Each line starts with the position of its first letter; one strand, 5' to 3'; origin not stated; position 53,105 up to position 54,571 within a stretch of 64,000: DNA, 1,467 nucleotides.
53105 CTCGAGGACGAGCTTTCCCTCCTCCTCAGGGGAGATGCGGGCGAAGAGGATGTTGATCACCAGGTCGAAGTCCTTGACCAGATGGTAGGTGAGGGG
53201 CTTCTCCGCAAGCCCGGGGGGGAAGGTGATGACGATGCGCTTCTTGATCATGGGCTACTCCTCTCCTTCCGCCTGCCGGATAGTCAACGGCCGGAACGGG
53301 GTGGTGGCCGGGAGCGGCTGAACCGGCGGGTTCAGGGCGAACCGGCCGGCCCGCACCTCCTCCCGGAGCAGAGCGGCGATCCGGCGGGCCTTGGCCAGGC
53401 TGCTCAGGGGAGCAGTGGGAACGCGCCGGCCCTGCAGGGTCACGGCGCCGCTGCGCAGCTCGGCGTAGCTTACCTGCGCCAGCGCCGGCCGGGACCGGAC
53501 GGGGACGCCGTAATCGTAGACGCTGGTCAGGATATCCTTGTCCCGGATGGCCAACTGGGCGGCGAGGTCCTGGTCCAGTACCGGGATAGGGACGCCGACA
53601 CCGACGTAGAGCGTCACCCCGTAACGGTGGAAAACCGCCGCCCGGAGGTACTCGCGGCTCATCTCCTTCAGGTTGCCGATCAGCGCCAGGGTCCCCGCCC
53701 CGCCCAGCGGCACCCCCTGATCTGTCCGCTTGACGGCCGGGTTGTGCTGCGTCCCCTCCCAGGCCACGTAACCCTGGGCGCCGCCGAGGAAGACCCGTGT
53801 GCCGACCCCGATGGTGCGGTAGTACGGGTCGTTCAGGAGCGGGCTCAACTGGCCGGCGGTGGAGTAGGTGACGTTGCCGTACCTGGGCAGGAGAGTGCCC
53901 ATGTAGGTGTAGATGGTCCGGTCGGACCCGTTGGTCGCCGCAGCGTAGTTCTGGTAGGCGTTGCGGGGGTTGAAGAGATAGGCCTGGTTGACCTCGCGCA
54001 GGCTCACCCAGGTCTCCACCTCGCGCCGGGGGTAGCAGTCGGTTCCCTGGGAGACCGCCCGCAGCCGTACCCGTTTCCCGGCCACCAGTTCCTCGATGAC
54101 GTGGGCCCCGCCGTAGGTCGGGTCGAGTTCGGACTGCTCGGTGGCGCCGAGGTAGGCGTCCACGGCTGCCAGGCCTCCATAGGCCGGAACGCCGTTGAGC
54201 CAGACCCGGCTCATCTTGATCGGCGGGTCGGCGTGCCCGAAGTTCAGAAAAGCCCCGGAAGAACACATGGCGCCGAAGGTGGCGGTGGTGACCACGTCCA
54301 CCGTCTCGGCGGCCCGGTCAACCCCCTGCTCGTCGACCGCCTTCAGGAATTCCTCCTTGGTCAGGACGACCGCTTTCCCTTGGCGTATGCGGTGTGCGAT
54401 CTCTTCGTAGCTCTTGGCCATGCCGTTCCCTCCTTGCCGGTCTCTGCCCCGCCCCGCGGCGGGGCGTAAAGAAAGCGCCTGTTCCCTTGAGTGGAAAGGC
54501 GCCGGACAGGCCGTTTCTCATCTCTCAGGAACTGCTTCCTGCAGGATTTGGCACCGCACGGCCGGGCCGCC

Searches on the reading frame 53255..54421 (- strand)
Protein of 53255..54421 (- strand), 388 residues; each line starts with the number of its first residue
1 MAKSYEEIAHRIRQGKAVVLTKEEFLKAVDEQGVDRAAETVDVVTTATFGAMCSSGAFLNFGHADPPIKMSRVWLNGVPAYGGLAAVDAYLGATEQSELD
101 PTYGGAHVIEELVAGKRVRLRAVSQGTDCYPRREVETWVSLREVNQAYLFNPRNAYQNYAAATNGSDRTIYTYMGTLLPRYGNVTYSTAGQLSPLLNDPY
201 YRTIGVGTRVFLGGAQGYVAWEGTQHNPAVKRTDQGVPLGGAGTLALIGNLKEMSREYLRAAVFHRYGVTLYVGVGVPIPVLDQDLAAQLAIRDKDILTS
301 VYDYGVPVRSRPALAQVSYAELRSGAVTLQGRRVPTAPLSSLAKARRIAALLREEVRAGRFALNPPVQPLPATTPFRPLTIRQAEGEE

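Call 8: search_protein_families(library=pfam, proteins=[window:53255-54421:-])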
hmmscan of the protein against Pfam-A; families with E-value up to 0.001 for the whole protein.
window:53255-54421:- (388 aa): 1 family
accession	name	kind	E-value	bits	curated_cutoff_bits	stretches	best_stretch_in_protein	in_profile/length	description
PF01837.22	HcyBio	-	6.2e-155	515.8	26.2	1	17-363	1-349/349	Homocysteine biosynthesis enzyme, sulfur-incorporation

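Call 10: find_encoding_contigs(protein=window:53255-54421:-, flank=10000, max_places=10)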
Protein window:53255-54421:- (388 aa): 2 contigs read that carry it; 1 place shown.
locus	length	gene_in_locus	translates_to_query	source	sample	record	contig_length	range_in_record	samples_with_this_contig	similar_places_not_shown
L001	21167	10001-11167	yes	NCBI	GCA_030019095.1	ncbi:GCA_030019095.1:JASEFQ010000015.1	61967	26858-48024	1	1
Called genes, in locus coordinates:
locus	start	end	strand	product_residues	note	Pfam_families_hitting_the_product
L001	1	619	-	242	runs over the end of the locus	PF00072:Response_reg, PF00486:Trans_reg_C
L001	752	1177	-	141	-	PF10925:DUF2680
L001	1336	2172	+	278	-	PF02679:ComA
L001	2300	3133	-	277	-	PF12679:ABC2_membrane_2, PF12698:ABC2_membrane_3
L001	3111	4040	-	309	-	PF00005:ABC_tran, PF13304:AAA_21, PF13732:DrrA1-3_C (weak)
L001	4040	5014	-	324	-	-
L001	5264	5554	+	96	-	PF13451:zf_Tbcl, PF23477:zf_Tbcl_2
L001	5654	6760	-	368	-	PF01471:PG_binding_1, PF03734:YkuD, PF01476:LysM, PF23473:LysM3_LYK4_5, PF01476:LysM, PF23473:LysM3_LYK4_5 (weak), PF01476:LysM, PF23473:LysM3_LYK4_5 (weak), +4 more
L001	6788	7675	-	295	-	PF08239:SH3_3 (faint), PF18348:SH3_16 (weak), PF00877:NLPC_P60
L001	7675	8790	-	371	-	PF02746:MR_MLE_N, PF13378:MR_MLE_C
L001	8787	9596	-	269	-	PF13354:Beta-lactamase2, PF00144:Beta-lactamase (faint)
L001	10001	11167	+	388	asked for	PF01837:HcyBio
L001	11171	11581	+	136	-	PF09383:NIL, PF12797:Fer4_2 (faint), PF13237:Fer4_10, PF14697:Fer4_21, PF12838:Fer4_7, PF13187:Fer4_9 (weak), PF00037:Fer4 (weak), PF12837:Fer4_6 (weak), +1 more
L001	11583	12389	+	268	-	PF27030:AbpE_bact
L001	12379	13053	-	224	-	-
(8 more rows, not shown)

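Call 11: find_related_loci(query=window:53255-54421:-, collection=genome_contigs, flank=10000)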
Query window:53255-54421:- (388 aa) in genome_contigs; peptide patterns used: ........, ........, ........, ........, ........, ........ (x = any residue, [..] = any of these).
449 stretches matched a pattern; 380 encode a relative of the query (tblastn E <= 1e-3); the best 80 are kept; 80 distinct loci.
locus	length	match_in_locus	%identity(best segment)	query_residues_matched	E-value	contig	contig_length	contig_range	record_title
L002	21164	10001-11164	87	1-388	0e+0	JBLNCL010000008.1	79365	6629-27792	MAG: Betaproteobacteria bacterium isolate MAG126 PRJNA950955_bin33_renamed_7, whole genome shotgun sequence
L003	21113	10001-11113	71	1-371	0e+0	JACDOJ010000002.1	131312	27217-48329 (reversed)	MAG: Bacillota bacterium isolate GB_MAG18_067 c_000000000121, whole genome shotgun sequence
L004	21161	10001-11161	67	3-388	1e-178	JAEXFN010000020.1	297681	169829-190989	MAG: Bacillota bacterium isolate OH_HBB_250 k127_198656, whole genome shotgun sequence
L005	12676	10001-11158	67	1-385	4e-178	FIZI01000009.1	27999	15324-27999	uncultured Clostridia bacterium genome assembly, contig: 446, whole genome shotgun sequence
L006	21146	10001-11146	66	3-385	8e-178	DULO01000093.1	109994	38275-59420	MAG TPA_asm: Candidatus Fermentithermobacillaceae bacterium isolate AS04akNAM_124 35480_AS04, whole genome shotgun seque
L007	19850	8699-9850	66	1-383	6e-177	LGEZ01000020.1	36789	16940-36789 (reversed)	MAG: Clostridia bacterium 41_269 MPF_scaffold_84, whole genome shotgun sequence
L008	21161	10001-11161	64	3-388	2e-176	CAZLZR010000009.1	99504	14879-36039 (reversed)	MAG TPA_asm: uncultured Acetivibrio sp. isolate binchicken_co152_19 genome assembly, contig: NODE_239_length_99504_cov_1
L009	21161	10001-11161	64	3-388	3e-176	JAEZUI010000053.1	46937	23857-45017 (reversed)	MAG: Bacillota bacterium isolate OH_PDB_83 k127_1570595, whole genome shotgun sequence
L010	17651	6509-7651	67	3-382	2e-175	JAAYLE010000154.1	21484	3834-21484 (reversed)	MAG: Bacillota bacterium isolate AS15tlH2ME_148 80413_AS15, whole genome shotgun sequence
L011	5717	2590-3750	63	3-388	4e-178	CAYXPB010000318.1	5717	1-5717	MAG TPA_asm: uncultured Acetivibrio sp. isolate binchicken_co39_530 genome assembly, contig: NODE_29971_length_5717_cov_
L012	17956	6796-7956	63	3-388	2e-175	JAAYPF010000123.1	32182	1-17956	MAG: Clostridiaceae bacterium isolate AS22ysBPME_170 98912_AS22, whole genome shotgun sequence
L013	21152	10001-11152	70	3-386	4e-175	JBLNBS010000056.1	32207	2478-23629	MAG: Patescibacteria group bacterium isolate MAG145 PRJNA950955_bin7_renamed_55, whole genome shotgun sequence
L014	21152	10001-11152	65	1-383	1e-174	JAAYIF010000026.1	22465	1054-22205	MAG: Clostridia bacterium isolate AS09scLD_70 173632_AS09, whole genome shotgun sequence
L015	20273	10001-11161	64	3-388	7e-175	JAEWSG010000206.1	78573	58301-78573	MAG: Bacillota bacterium isolate OH_SBrB_95 k127_342052, whole genome shotgun sequence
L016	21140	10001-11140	64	1-379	6e-174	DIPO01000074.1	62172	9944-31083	MAG TPA_asm: Firmicutes bacterium UBA5486 UBA5486_contig_6198, whole genome shotgun sequence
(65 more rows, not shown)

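Call 14: find_related_loci(query=window:53255-54421:-, collection=metagenome_contigs, flank=6000)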
Query window:53255-54421:- (388 aa) in metagenome_contigs; peptide patterns used: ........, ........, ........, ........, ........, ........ (x = any residue, [..] = any of these).
535 stretches matched a pattern; 406 encode a relative of the query (tblastn E <= 1e-3); the best 80 are kept; 80 distinct loci.
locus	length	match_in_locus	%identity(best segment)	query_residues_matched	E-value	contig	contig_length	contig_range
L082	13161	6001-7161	64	3-388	1e-178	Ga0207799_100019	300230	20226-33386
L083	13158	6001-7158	67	1-385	2e-178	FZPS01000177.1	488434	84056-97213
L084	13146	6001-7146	66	3-385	5e-178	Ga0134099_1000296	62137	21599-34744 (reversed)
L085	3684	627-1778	65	3-385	0e+0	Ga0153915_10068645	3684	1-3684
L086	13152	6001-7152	66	1-383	3e-177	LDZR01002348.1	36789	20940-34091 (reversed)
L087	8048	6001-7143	64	3-383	3e-176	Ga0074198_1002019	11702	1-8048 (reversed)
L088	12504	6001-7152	66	3-385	5e-176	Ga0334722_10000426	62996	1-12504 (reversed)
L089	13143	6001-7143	67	3-382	1e-175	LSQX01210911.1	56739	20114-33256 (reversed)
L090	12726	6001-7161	63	3-388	1e-175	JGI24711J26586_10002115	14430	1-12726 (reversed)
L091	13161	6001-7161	63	3-388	1e-175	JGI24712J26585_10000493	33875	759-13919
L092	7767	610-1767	64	1-385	6e-176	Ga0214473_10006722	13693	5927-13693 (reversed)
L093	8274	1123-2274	65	1-383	2e-175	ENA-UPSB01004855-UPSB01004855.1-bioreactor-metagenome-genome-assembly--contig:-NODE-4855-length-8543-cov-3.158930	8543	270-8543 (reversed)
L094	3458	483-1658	65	1-385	0e+0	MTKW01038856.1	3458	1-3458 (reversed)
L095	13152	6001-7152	63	1-382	3e-174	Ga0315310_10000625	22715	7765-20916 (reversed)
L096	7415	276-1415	64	1-379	3e-174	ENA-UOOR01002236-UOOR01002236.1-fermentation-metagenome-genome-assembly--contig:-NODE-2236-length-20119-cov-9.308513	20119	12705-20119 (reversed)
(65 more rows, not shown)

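Call 15: find_homologous_proteins(query=window:53255-54421:-, max_evalue=1e-100)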
Query window:53255-54421:- (388 aa): 7943 proteins with E <= 1e-100 among 8000 candidates; the best 120 are listed.
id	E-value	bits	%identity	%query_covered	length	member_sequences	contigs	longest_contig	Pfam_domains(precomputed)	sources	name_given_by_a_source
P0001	5.4e-255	863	100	100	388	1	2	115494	PF01837.23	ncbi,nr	ncbi:MAG: homocysteine biosynthesis protein [Bacillota bacterium]|nr:homocysteine biosynthesis prote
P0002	2.2e-223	759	87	100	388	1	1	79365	PF01837.23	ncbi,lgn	ncbi:MAG: homocysteine biosynthesis protein [Betaproteobacteria bacterium]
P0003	9.6e-214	728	83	100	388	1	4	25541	PF01837.23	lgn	-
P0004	8.4e-212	721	82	100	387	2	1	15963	PF01837.23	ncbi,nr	ncbi:MAG TPA: hypothetical protein GXX28_11700 [Firmicutes bacterium]|nr:hypothetical protein [Bacil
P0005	1.6e-197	674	77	100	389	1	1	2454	PF01837.23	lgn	-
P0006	1.1e-181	622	71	96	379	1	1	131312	PF01837.23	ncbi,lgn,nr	ncbi:MAG: homocysteine biosynthesis protein [Firmicutes bacterium]|nr:homocysteine biosynthesis prot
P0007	5.8e-174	597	67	99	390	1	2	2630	PF01837.23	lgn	-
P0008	1.9e-173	595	69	98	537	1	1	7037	PF14697.12,PF12797.13,PF12837.13,PF00037.33,PF13484.12,PF12838.13,PF01837.23,PF13237.12,PF13183.12,PF13187.12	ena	-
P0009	1.9e-173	595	67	99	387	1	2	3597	PF01837.23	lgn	-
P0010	8.1e-173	593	69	98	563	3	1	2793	PF14697.12,PF12797.13,PF12837.13,PF00037.33,PF13484.12,PF12838.13,PF01837.23,PF13237.12,PF13183.12,PF12800.13,PF13187.12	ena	-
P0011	1.2e-172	592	67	99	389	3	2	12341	PF01837.23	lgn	-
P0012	3.0e-172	591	67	99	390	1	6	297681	PF01837.23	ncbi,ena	-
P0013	3.4e-172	591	67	99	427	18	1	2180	PF01837.23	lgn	-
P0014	5.5e-172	590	67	99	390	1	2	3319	PF01837.23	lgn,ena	-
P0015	8.1e-172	590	65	98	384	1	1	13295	PF01837.23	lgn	-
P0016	9.6e-172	589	67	98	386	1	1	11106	PF01837.23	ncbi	-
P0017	2.6e-171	588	65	99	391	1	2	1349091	PF01837.23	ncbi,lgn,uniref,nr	ncbi:homocysteine biosynthesis protein [Acetivibrio cellulolyticus]|uniref:homocysteine biosynthesis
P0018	4.3e-171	587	67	98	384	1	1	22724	PF01837.23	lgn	-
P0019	6.2e-171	587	66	99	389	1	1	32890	PF01837.23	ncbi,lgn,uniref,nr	ncbi:protein of unknown function DUF39 [Thermosinus carboxydivorans Nor1]|uniref:Homocysteine biosyn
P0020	9.7e-171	586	68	98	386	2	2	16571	PF01837.23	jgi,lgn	jgi:uncharacterized protein (DUF39 family)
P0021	1.3e-170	586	66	99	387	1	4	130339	PF01837.23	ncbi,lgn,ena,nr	ncbi:MAG TPA: hypothetical protein GXX23_07965 [Firmicutes bacterium]|nr:hypothetical protein [Candi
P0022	1.7e-170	585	66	99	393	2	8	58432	PF01837.23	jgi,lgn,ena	-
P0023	1.8e-170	585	70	99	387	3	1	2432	PF01837.23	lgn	-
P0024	2.0e-170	585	66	98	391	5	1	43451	PF01837.23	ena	-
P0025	3.0e-170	584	65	99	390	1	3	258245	PF01837.23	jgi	jgi:uncharacterized protein (DUF39 family)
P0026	4.9e-170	584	66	98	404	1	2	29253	PF01837.23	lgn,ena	-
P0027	5.0e-170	584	66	98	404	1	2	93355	PF01837.23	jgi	jgi:uncharacterized protein (DUF39 family)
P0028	5.4e-170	584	65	99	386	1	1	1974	PF01837.23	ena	-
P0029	5.8e-170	583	64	99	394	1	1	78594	PF01837.23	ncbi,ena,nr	ncbi:MAG TPA: hypothetical protein GXX51_09770 [Firmicutes bacterium]|nr:hypothetical protein [Bacil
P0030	5.9e-170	583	68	97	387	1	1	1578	PF01837.23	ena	-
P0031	7.3e-170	583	64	99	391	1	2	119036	PF01837.23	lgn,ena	-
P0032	7.9e-170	583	66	99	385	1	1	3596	PF01837.23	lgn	-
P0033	9.1e-170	583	65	99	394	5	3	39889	PF01837.23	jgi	-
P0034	9.6e-170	583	65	99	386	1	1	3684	PF01837.23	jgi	-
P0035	1.0e-169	583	66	97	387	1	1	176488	PF01837.23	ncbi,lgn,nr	ncbi:MAG: homocysteine biosynthesis protein [Firmicutes bacterium]|nr:homocysteine biosynthesis prot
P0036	1.1e-169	583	68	96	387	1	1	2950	PF01837.23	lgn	-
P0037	1.1e-169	583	67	99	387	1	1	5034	PF01837.23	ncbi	-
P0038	1.2e-169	582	66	99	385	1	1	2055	PF01837.23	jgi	-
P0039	1.4e-169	582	67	99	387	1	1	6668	PF01837.23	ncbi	ncbi:MAG: homocysteine biosynthesis protein [Bacteroidota bacterium]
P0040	1.5e-169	582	67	99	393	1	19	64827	PF01837.23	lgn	-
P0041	1.7e-169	582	66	99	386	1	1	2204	PF01837.23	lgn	-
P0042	1.8e-169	582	64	99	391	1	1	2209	PF01837.23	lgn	-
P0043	2.3e-169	582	64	99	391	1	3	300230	PF01837.23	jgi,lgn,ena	-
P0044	2.3e-169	581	66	99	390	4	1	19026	PF01837.23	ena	-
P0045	2.6e-169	581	64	98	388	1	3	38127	PF01837.23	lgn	-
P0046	3.5e-169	581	64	99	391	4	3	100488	PF01837.23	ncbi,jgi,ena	-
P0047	4.0e-169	581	68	97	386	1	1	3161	PF01837.23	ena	-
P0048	4.3e-169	581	67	99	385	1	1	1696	PF01837.23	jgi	jgi:uncharacterized protein (DUF39 family)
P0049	5.2e-169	580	65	99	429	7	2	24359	PF01837.23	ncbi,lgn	-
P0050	5.9e-169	580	65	99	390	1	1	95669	PF01837.23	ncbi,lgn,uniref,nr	ncbi:uncharacterized protein (DUF39 family) [Hydrogenispora ethanolica]|uniref:Uncharacterized prote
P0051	6.0e-169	580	66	99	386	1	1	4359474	PF01837.23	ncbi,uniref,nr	ncbi:homocysteine biosynthesis protein [Anaeroselena agilis]|uniref:Homocysteine biosynthesis protei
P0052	7.3e-169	580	64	98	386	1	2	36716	PF01837.23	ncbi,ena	-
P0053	7.5e-169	580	67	99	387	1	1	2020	PF01837.23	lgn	-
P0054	8.2e-169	580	63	99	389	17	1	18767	PF01837.23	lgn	-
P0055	8.5e-169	580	63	99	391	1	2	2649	PF01837.23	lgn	-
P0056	1.1e-168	579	65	99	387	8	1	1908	PF01837.23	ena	-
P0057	1.3e-168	579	65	99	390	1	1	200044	PF01837.23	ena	-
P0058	1.3e-168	579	64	99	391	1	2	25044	PF01837.23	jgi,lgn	jgi:uncharacterized protein (DUF39 family)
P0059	1.4e-168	579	66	99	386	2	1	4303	PF01837.23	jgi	jgi:uncharacterized protein (DUF39 family)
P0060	1.7e-168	579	64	98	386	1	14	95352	PF01837.23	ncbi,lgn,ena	-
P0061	1.7e-168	579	64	98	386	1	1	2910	PF01837.23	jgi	-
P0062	1.8e-168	579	64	98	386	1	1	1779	PF01837.23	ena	-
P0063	1.9e-168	579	66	98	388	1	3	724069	PF01837.23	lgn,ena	-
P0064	1.9e-168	579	65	99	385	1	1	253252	PF01837.23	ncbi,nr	ncbi:MAG: homocysteine biosynthesis protein [Sporomusaceae bacterium]|nr:homocysteine biosynthesis p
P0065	2.0e-168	578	64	99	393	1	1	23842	PF01837.23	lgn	-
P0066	2.0e-168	578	65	99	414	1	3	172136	PF01837.23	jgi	jgi:uncharacterized protein (DUF39 family)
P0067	2.2e-168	578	65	99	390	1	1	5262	PF01837.23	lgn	-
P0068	2.3e-168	578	64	98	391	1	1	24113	PF01837.23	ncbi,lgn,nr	ncbi:MAG: hypothetical protein HPY71_13815 [Firmicutes bacterium]|nr:hypothetical protein [Bacillota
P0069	2.4e-168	578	64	99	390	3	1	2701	PF01837.23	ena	-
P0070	2.5e-168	578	68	97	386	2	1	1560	PF01837.23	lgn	-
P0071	2.8e-168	578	64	98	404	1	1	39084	PF01837.23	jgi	jgi:uncharacterized protein (DUF39 family)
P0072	2.8e-168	578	65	99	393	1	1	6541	PF01837.23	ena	-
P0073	2.9e-168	578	65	99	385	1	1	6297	PF01837.23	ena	-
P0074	3.0e-168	578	65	99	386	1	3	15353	PF01837.23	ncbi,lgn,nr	ncbi:MAG: L-aspartate semialdehyde sulfurtransferase [Tepidanaerobacteraceae bacterium]|nr:L-asparta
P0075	3.4e-168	578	65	99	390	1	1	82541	PF01837.23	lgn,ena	-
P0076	3.9e-168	577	65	99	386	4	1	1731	PF01837.23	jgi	-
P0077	4.1e-168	577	65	99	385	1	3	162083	PF01837.23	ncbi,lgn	-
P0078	4.7e-168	577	66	99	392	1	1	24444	PF01837.23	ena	-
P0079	5.1e-168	577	66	99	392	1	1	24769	PF01837.23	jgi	jgi:uncharacterized protein (DUF39 family)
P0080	5.1e-168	577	66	99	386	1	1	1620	PF01837.23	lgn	-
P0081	5.1e-168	577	66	99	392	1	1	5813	PF01837.23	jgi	-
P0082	5.3e-168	577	67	99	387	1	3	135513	PF01837.23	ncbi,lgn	ncbi:MAG: homocysteine biosynthesis protein [Bacteroidota bacterium]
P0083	6.2e-168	577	65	99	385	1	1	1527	PF01837.23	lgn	-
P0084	6.4e-168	577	66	98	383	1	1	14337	PF01837.23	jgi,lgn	-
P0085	6.4e-168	577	66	98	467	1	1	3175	PF14697.12,PF12797.13,PF12837.13,PF00037.33,PF13484.12,PF12838.13,PF01837.23,PF13237.12,PF13183.12,PF12800.13,PF13187.12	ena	-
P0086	7.0e-168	577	65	99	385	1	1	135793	PF01837.23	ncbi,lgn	-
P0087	7.0e-168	577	64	98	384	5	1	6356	PF01837.23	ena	-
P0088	7.8e-168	576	63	99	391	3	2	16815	PF01837.23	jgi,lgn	jgi:uncharacterized protein (DUF39 family)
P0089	8.3e-168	576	65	99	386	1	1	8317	PF01837.23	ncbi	-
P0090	1.1e-167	576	67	99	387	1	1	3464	PF01837.23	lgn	-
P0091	1.1e-167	576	65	98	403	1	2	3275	PF01837.23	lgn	-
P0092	1.4e-167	576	65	99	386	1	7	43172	PF01837.23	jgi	jgi:uncharacterized protein (DUF39 family)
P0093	1.4e-167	576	66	98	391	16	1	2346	PF01837.23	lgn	-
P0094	1.6e-167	575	64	98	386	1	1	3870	PF01837.23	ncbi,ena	-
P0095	1.6e-167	575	64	98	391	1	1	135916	PF01837.23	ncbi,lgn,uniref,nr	ncbi:Hypothetical protein LUCI_0231 [Lucifera butyrica]|uniref:Homocysteine biosynthesis enzyme sulf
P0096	1.8e-167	575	67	99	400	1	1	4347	PF01837.23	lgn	-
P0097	2.1e-167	575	64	98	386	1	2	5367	PF01837.23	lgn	-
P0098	2.2e-167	575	64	99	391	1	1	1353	PF01837.23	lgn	-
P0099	2.4e-167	575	66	99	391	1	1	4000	PF01837.23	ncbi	-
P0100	2.5e-167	575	65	98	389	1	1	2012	PF01837.23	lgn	-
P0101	2.5e-167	575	64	98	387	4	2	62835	PF01837.23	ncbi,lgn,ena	-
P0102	2.7e-167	575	63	99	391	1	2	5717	PF01837.23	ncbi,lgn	-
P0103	3.1e-167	575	65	99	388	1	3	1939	PF01837.23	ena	-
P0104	3.1e-167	574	66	96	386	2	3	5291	PF01837.23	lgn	-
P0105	3.4e-167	574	64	99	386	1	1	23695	PF01837.23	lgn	-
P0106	3.6e-167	574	65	99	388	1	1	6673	PF01837.23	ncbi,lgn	-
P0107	4.1e-167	574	65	99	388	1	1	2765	PF01837.23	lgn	-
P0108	4.9e-167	574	63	99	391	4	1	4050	PF01837.23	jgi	jgi:uncharacterized protein (DUF39 family)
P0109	5.0e-167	574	64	99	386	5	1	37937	PF01837.23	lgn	-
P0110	6.1e-167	574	66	99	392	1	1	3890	PF01837.23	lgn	-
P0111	6.3e-167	573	65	99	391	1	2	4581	PF01837.23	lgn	-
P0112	6.6e-167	573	65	98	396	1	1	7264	PF01837.23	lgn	-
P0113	7.0e-167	573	65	97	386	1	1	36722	PF01837.23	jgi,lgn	jgi:L-aspartate semialdehyde sulfurtransferase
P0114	7.0e-167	573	65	99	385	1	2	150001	PF01837.23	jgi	jgi:uncharacterized protein (DUF39 family)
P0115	8.0e-167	573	65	98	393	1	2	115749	PF01837.23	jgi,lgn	-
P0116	8.2e-167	573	65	98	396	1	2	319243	PF01837.23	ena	-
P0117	9.0e-167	573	65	99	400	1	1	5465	PF01837.23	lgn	-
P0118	9.2e-167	573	66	98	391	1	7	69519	PF01837.23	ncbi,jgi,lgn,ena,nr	ncbi:MAG: hypothetical protein GX182_04625 [Firmicutes bacterium]|jgi:uncharacterized protein (DUF39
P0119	9.7e-167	573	65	99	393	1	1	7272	PF01837.23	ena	-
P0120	9.7e-167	573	64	100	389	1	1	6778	PF01837.23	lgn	-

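Call 16: find_encoding_contigs(protein=P0003, flank=5000, max_places=4)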
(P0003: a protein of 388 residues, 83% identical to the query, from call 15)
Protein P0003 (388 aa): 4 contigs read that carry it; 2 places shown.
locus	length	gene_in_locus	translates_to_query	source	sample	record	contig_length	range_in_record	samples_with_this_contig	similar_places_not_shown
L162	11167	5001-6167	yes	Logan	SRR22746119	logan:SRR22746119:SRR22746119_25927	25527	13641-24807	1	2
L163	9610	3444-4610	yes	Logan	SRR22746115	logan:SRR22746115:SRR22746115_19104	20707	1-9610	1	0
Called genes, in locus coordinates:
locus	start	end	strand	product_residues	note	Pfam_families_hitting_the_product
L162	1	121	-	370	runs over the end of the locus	PF23577:LysM_RLK (faint), PF01471:PG_binding_1, PF03734:YkuD, PF01476:LysM, PF23473:LysM3_LYK4_5 (weak), PF01476:LysM, PF23473:LysM3_LYK4_5 (weak), PF01476:LysM, +3 more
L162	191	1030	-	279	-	PF08239:SH3_3 (faint), PF00877:NLPC_P60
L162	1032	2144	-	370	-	PF02746:MR_MLE_N, PF13378:MR_MLE_C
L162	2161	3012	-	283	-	PF13354:Beta-lactamase2, PF00144:Beta-lactamase (faint)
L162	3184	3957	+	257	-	PF20560:MotA_N, PF01618:MotA_ExbB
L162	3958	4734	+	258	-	PF13677:MotB_plug, PF00691:OmpA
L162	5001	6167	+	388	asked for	PF01837:HcyBio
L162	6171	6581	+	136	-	PF09383:NIL, PF12797:Fer4_2 (faint), PF12837:Fer4_6 (faint), PF13237:Fer4_10, PF14697:Fer4_21, PF12838:Fer4_7, PF13187:Fer4_9 (weak), PF00037:Fer4 (weak), +1 more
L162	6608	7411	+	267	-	PF27030:AbpE_bact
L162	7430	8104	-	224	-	-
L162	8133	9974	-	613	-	PF00930:DPPIV_N (faint), PF12894:ANAPC4_WD40 (faint), PF14583:Pectate_lyase22 (faint), PF26549:Tricorn_N, PF26550:Tricorn_2nd, PF26549:Tricorn_N (weak), PF07676:PD40, PF26549:Tricorn_N, +4 more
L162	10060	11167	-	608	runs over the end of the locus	?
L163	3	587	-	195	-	?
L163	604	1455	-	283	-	PF13354:Beta-lactamase2, PF00144:Beta-lactamase (faint)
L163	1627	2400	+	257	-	PF20560:MotA_N, PF01618:MotA_ExbB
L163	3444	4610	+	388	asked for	PF01837:HcyBio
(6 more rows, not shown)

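Call 17: find_encoding_contigs(protein=P0004, flank=5000, max_places=3)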
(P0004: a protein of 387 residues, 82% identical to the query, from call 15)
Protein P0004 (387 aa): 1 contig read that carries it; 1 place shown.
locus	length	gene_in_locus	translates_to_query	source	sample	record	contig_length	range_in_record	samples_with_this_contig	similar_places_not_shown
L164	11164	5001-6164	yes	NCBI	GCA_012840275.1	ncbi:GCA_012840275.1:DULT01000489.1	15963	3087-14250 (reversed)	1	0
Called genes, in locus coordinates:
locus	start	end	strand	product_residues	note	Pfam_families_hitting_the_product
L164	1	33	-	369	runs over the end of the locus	PF01471:PG_binding_1, PF03734:YkuD, PF01476:LysM, PF23473:LysM3_LYK4_5, PF01476:LysM, PF23473:LysM3_LYK4_5, PF01476:LysM, PF23473:LysM3_LYK4_5 (weak), +5 more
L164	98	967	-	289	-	PF08239:SH3_3 (weak), PF18348:SH3_16 (faint), PF00877:NLPC_P60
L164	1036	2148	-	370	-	PF02746:MR_MLE_N, PF13378:MR_MLE_C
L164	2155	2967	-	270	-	PF13354:Beta-lactamase2, PF00144:Beta-lactamase (faint)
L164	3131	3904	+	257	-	PF20560:MotA_N (weak), PF01618:MotA_ExbB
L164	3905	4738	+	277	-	PF13677:MotB_plug, PF00691:OmpA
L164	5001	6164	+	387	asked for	PF01837:HcyBio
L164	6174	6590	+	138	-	PF09383:NIL, PF13484:Fer4_16 (faint), PF12797:Fer4_2 (faint), PF13237:Fer4_10, PF14697:Fer4_21, PF12838:Fer4_7, PF13187:Fer4_9 (weak), PF00037:Fer4 (weak), +1 more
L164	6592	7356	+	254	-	PF27030:AbpE_bact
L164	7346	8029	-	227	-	-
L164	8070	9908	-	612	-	PF00930:DPPIV_N (faint), PF12894:ANAPC4_WD40 (faint), PF23381:Beta-prop_IFT122_1st (faint), PF26549:Tricorn_N, PF26550:Tricorn_2nd, PF26549:Tricorn_N, PF07676:PD40, PF26549:Tricorn_N, +1 more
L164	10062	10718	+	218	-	PF02245:Pur_DNA_glyco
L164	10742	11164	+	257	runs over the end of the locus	PF01520:Amidase_3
